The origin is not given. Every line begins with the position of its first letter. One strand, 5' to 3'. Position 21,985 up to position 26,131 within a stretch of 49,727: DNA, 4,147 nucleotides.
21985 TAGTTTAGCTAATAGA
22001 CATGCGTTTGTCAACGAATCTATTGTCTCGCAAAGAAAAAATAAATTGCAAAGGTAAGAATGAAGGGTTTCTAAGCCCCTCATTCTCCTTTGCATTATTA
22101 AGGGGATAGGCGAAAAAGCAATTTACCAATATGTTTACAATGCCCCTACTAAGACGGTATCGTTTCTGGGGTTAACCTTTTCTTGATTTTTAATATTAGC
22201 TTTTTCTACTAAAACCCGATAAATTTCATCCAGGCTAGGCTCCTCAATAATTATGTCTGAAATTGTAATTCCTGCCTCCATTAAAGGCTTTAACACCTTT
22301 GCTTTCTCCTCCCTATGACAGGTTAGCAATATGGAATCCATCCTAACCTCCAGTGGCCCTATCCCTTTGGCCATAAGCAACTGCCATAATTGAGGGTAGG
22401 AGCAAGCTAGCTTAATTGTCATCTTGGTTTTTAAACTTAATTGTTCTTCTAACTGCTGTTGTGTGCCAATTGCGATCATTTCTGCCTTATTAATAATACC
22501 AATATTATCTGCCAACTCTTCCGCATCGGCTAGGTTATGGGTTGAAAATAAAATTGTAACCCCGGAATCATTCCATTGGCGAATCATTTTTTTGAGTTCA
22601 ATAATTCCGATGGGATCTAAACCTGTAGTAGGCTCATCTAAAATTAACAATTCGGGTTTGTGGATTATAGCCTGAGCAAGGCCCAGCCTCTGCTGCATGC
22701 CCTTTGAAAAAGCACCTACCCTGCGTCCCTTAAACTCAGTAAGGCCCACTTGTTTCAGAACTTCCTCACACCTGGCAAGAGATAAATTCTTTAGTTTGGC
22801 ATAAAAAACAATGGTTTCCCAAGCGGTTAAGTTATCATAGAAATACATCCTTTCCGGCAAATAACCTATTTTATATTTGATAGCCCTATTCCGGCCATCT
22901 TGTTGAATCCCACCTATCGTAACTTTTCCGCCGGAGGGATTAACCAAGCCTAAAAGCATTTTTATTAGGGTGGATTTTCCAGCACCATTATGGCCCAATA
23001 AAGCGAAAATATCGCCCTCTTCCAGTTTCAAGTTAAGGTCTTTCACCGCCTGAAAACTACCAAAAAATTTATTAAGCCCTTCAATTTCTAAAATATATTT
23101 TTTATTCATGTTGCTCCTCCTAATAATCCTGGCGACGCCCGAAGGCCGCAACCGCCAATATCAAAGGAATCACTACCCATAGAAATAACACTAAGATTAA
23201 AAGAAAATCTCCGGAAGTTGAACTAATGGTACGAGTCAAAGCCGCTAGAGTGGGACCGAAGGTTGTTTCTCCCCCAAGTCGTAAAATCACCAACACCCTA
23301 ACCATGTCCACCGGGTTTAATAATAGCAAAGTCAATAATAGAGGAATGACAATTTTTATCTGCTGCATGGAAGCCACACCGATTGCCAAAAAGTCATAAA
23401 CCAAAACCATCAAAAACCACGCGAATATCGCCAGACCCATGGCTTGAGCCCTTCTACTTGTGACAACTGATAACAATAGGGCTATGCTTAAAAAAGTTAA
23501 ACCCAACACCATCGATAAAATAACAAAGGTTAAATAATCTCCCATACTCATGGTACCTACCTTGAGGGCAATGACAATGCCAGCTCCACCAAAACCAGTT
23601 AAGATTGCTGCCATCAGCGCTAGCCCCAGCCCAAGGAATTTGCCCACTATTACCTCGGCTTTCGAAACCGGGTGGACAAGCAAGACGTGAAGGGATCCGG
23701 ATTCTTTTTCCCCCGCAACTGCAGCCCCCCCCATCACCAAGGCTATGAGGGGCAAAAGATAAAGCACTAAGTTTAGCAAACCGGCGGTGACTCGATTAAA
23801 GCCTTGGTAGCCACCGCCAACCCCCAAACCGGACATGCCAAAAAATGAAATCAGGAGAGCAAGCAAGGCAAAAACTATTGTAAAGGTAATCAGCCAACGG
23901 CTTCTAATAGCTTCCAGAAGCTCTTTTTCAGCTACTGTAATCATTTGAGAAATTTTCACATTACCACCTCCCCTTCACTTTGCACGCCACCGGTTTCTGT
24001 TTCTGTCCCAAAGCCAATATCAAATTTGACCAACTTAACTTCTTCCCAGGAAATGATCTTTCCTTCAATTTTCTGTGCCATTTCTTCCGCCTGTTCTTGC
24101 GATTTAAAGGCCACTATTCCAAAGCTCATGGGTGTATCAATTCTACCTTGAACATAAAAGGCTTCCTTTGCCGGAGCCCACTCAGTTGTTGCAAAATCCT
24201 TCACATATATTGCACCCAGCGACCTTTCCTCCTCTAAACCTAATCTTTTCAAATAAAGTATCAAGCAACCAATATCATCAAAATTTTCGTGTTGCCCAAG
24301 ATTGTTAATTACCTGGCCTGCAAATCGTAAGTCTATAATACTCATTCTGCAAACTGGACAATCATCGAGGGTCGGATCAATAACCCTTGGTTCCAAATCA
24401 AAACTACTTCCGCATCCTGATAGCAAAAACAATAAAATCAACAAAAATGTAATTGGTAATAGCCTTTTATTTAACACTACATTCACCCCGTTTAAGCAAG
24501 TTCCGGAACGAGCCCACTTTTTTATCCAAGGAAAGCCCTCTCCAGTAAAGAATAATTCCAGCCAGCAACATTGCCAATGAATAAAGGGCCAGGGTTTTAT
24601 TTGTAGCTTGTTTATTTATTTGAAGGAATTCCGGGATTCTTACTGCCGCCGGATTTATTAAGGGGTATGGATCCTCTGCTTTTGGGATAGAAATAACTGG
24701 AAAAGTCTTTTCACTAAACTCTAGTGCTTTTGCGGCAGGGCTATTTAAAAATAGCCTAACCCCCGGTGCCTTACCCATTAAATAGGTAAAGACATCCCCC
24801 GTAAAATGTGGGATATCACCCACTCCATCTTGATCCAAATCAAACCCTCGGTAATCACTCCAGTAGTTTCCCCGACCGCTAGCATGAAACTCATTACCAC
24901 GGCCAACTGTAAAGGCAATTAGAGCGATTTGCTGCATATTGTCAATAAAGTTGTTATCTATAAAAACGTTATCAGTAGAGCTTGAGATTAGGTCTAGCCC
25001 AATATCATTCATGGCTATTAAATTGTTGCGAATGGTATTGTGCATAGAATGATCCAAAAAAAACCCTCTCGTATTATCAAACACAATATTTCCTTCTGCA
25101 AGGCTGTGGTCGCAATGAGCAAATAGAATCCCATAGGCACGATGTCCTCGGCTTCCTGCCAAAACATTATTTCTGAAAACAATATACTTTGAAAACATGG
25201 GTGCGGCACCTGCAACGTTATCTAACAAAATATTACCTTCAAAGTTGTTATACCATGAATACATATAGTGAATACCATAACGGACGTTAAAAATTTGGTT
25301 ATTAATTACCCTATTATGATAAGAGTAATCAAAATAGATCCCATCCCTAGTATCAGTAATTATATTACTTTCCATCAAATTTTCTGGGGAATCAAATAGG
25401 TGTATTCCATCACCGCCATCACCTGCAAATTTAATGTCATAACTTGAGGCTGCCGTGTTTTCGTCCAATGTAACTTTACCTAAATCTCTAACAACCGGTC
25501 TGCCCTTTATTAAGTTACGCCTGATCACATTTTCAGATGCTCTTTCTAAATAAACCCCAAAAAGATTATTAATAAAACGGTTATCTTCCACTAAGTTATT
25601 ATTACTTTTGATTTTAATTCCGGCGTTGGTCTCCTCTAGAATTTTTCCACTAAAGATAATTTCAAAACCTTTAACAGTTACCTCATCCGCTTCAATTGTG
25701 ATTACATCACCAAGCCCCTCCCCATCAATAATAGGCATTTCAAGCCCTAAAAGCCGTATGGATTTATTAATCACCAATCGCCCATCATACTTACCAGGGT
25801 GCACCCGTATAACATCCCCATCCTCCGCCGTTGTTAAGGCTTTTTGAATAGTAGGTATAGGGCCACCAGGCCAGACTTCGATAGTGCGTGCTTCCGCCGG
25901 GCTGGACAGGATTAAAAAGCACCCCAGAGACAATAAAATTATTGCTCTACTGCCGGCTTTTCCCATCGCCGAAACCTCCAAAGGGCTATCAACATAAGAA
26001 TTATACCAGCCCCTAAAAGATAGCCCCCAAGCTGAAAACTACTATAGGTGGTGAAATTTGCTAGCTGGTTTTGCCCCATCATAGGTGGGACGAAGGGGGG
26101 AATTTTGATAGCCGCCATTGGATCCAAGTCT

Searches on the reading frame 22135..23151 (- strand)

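Call 26: search_protein_families(library=pfam, proteins=[window:22135-23151:-], max_evalue=0.01)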
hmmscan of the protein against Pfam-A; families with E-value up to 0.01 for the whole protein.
window:22135-23151:- (338 aa): 7 families
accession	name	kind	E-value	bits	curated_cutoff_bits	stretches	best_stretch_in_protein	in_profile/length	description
PF00005.33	ABC_tran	-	6.2e-34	118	25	1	36-176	1-137/137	ABC transporter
PF13304.12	AAA_21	-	1e-10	42.6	27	1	147-207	237-300/304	AAA domain, putative AbiEii toxin, Type IV TA system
PF13401.12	AAA_22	-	0.00029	21.6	27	1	47-178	6-96/130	AAA domain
PF13476.12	AAA_23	-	0.00035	21.7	27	1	30-66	7-39/201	AAA domain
PF13555.12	AAA_29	-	0.00044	20.4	27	1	31-67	10-43/61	P-loop containing region of AAA domain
PF03193.22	RsgA_GTPase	-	0.00069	19.9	30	1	34-69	95-129/174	RsgA GTPase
PF25201.1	nSTAND6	-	0.0047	17.4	27.7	0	30-67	2-39/148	Novel STAND NTPase 6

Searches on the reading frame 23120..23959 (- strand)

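Call 26: search_protein_families(library=pfam, proteins=[window:23120-23959:-], max_evalue=0.01)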
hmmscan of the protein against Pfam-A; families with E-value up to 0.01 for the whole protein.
window:23120-23959:- (279 aa): 4 families
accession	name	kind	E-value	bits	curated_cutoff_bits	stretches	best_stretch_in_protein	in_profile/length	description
PF12679.13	ABC2_membrane_2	-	1.6e-35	123.2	27.2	1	8-276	2-281/283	ABC-2 family transporter protein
PF12730.13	ABC2_membrane_4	-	9.4e-08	32.7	27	1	23-181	14-174/179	ABC-2 family transporter protein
PF12698.13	ABC2_membrane_3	-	3.4e-07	30.1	31.6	1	57-261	160-335/347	ABC-2 family transporter protein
PF13346.12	ABC2_membrane_5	-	3.2e-05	24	25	1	64-214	38-192/205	ABC-2 family transporter protein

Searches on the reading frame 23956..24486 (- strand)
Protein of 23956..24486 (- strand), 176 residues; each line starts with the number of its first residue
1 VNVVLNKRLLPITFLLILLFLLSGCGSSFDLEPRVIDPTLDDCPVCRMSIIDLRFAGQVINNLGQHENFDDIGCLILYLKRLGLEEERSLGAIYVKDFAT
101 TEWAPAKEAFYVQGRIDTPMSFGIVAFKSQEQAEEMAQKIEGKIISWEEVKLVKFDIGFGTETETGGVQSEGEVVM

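Call 8: search_protein_families(library=pfam, proteins=[window:23956-24486:-])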
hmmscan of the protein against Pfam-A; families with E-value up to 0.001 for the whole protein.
window:23956-24486:- (176 aa): 1 family
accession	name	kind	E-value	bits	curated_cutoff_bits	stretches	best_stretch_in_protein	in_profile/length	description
PF05573.18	NosL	-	8e-13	49.3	24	1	41-151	8-127/131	NosL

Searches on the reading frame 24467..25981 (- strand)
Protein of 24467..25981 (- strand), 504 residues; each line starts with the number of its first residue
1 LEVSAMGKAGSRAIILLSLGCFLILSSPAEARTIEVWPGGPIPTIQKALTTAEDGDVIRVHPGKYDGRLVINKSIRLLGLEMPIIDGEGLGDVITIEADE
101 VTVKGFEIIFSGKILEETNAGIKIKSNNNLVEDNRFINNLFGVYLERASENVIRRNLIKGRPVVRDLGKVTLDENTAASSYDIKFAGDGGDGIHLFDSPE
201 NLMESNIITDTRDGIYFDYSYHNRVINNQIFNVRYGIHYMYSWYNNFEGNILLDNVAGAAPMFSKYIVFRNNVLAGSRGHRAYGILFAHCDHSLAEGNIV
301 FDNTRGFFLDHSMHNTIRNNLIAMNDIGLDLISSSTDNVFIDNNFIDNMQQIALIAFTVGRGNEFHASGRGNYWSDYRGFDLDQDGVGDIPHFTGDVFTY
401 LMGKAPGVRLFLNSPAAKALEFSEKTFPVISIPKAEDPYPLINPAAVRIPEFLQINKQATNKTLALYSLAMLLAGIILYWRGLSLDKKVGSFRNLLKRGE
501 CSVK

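Call 8: search_protein_families(library=pfam, proteins=[window:24467-25981:-])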
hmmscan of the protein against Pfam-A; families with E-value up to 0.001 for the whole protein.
window:24467-25981:- (504 aa): 3 families
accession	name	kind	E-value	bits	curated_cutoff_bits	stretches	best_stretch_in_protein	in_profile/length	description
PF05048.19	NosD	-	5.5e-44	150.6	23.6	2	187-379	14-212/212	Periplasmic copper-binding protein (NosD)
PF13229.12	Beta_helix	-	1.2e-25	90.4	25.9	2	101-273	11-157/158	Right handed beta helix region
PF07602.17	DUF1565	-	2e-05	24.5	20.3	0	41-238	14-203/257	Protein of unknown function (DUF1565)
